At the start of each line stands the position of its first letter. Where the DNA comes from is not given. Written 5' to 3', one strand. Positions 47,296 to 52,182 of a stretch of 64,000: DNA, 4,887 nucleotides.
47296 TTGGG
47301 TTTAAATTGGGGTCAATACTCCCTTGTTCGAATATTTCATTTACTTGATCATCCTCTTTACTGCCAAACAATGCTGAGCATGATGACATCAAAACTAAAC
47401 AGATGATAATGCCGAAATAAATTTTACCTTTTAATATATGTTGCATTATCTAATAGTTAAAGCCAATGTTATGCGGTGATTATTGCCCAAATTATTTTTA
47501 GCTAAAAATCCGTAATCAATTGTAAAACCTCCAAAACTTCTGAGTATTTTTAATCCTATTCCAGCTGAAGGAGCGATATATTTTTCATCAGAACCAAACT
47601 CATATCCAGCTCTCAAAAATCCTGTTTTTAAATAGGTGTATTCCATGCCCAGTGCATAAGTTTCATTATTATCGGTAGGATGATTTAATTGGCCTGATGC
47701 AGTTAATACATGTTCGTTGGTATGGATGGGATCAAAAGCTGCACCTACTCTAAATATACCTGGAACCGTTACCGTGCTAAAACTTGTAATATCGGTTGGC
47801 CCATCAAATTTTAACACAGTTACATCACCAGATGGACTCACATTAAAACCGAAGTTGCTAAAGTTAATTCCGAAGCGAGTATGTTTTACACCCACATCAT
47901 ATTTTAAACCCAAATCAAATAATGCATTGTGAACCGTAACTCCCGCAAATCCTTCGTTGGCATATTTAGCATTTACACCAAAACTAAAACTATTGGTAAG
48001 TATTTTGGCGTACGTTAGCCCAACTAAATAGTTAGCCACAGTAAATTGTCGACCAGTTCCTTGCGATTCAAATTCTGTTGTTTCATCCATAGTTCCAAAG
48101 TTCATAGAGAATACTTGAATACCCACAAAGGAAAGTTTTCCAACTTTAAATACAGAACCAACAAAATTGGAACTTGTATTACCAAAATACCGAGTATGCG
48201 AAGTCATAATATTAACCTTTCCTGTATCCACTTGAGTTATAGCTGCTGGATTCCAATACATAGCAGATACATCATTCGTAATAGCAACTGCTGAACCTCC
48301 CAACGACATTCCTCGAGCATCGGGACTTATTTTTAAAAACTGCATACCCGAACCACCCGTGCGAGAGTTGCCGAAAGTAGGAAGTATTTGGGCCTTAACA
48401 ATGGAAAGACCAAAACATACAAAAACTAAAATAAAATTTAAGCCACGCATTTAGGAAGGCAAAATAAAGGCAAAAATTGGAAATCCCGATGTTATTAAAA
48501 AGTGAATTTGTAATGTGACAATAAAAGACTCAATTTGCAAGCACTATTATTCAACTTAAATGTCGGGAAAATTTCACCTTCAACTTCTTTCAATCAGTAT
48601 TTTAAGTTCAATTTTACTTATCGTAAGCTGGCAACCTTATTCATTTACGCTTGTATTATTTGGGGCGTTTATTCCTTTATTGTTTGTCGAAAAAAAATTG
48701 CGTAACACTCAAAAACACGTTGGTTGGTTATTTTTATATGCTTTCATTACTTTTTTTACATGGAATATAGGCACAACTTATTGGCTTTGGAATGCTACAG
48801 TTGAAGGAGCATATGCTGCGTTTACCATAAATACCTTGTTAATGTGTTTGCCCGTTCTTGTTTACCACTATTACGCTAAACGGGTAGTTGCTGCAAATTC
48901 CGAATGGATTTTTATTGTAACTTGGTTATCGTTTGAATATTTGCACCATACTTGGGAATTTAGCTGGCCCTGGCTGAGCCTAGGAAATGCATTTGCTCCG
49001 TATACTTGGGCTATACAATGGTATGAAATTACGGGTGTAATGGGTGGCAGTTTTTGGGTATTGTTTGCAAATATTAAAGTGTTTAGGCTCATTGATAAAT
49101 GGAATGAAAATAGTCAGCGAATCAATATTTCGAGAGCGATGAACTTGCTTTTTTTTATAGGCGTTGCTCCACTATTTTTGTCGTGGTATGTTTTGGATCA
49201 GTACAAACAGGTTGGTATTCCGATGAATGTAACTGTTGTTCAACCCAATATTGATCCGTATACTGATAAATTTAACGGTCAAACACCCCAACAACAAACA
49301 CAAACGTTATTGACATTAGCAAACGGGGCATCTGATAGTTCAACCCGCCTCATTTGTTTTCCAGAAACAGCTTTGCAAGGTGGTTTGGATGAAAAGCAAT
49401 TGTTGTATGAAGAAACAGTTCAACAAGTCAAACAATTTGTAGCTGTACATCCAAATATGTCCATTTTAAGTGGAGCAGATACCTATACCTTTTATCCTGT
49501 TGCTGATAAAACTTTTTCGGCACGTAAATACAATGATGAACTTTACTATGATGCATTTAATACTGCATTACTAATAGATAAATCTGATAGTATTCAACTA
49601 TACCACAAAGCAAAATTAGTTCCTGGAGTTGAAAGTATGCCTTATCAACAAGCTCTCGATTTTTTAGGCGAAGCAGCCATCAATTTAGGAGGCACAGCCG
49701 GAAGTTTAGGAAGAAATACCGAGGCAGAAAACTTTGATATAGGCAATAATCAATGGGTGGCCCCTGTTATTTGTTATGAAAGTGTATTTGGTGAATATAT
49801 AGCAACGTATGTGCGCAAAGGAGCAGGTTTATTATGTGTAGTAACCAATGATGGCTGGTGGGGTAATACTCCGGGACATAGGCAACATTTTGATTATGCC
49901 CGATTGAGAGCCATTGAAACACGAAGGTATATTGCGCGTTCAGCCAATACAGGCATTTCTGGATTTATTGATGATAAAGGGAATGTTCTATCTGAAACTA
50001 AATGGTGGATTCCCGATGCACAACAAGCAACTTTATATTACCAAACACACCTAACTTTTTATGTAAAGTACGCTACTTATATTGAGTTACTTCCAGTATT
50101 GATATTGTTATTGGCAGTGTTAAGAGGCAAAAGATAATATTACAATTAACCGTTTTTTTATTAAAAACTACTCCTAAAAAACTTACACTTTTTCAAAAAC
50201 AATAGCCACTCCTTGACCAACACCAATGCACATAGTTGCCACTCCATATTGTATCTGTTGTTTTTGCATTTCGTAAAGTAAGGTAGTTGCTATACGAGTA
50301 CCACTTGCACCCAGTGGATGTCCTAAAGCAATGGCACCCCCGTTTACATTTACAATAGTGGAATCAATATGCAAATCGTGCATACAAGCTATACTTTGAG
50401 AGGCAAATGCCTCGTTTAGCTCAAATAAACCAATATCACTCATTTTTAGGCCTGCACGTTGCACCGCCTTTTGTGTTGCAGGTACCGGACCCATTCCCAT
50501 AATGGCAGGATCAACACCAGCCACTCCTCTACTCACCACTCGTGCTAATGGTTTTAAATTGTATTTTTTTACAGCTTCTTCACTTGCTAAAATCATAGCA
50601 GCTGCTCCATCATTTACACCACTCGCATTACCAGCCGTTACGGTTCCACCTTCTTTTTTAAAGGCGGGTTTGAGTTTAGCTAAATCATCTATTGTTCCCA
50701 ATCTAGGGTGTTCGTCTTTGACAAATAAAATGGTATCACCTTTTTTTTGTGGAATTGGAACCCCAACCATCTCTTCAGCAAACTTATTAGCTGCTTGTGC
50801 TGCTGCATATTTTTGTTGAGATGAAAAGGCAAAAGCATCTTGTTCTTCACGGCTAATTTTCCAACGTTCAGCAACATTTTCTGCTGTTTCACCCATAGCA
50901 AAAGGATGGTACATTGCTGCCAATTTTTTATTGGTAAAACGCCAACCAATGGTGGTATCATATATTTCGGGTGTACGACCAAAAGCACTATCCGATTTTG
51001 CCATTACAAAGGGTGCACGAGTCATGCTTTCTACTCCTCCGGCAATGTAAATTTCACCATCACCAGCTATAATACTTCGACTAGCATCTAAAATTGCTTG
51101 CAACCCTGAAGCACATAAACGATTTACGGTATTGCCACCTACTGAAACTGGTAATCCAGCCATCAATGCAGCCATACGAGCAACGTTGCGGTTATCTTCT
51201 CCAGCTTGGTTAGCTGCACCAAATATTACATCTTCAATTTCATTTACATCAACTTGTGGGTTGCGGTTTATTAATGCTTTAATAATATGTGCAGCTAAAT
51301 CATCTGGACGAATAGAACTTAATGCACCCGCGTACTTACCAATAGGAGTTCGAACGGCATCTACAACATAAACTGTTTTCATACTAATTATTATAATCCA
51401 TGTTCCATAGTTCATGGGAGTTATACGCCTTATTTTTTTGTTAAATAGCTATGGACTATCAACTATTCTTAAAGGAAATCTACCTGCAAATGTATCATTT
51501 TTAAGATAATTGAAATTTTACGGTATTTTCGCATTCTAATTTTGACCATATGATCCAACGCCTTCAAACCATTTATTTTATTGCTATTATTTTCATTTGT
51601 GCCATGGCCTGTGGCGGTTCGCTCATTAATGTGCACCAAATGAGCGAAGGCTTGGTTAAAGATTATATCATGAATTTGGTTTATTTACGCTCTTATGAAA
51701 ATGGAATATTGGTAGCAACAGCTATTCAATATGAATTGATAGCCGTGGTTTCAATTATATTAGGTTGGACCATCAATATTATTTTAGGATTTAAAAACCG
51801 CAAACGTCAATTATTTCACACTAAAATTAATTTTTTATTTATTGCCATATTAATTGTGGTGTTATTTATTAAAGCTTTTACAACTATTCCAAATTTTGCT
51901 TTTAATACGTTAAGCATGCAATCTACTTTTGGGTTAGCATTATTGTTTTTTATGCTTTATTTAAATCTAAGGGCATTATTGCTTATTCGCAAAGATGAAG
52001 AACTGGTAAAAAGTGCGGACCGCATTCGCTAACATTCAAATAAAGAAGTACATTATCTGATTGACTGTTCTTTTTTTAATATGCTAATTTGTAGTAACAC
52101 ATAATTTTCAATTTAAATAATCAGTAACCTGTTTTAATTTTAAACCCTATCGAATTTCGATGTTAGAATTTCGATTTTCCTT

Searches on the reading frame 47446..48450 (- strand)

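Call 61: search_protein_families(library=pfam, proteins=[window:47446-48450:-], max_evalue=0.00001)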
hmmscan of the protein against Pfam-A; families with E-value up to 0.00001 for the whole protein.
window:47446-48450:- (334 aa): 2 families
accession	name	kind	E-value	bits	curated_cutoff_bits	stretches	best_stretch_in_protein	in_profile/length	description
PF03349.22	Toluene_X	-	6e-07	28.7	29.7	0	32-161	9-112/421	Outer membrane protein transport protein (OMPP1/FadL/TodX)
PF19572.5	PorV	-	2.3e-06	27.8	27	1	30-166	7-144/243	Type IX secretion system protein PorV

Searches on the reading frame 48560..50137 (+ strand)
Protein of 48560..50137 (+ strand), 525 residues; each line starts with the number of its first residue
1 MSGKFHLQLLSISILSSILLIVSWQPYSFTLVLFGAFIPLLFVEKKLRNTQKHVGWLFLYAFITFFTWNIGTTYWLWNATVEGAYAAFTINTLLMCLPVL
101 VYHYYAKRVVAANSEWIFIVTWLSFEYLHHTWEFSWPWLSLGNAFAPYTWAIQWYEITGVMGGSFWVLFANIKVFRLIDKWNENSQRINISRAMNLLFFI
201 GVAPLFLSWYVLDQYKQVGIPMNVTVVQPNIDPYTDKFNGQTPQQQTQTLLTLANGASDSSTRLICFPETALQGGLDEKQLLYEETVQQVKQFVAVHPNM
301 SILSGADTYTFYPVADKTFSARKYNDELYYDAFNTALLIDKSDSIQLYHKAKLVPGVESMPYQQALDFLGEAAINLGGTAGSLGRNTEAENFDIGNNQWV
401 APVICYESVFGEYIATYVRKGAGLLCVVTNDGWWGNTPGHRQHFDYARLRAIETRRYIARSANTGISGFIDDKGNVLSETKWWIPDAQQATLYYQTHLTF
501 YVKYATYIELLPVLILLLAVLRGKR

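Call 61: search_protein_families(library=pfam, proteins=[window:48560-50137:+], max_evalue=0.00001)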
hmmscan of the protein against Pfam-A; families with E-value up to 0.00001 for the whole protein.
window:48560-50137:+ (525 aa): 2 families
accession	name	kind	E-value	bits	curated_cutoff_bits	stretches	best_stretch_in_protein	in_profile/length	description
PF00795.27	CN_hydrolase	-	2.2e-24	86.6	23.2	1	224-491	2-245/256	Carbon-nitrogen hydrolase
PF20154.4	LNT_N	-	6.5e-20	72.4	27.1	1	16-172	1-158/159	Apolipoprotein N-acyltransferase N-terminal domain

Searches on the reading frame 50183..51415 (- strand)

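Call 61: search_protein_families(library=pfam, proteins=[window:50183-51415:-], max_evalue=0.00001)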
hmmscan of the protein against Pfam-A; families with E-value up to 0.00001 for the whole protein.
window:50183-51415:- (410 aa): 2 families
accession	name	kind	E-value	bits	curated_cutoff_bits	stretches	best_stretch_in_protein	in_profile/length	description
PF00108.29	Thiolase_N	-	2.5e-81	273.3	26.4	1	15-280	1-260/260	Thiolase, N-terminal domain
PF02803.24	Thiolase_C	-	1.1e-49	167.6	27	1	287-409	1-123/123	Thiolase, C-terminal domain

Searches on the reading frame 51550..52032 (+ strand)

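Call 61: search_protein_families(library=pfam, proteins=[window:51550-52032:+], max_evalue=0.00001)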
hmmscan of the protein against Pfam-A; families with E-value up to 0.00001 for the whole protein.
window:51550-52032:+ (160 aa): 1 family
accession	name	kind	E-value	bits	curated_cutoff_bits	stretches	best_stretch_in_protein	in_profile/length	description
PF14126.11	DUF4293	-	3.7e-17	63.4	27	1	2-159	1-153/153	Domain of unknown function (DUF4293)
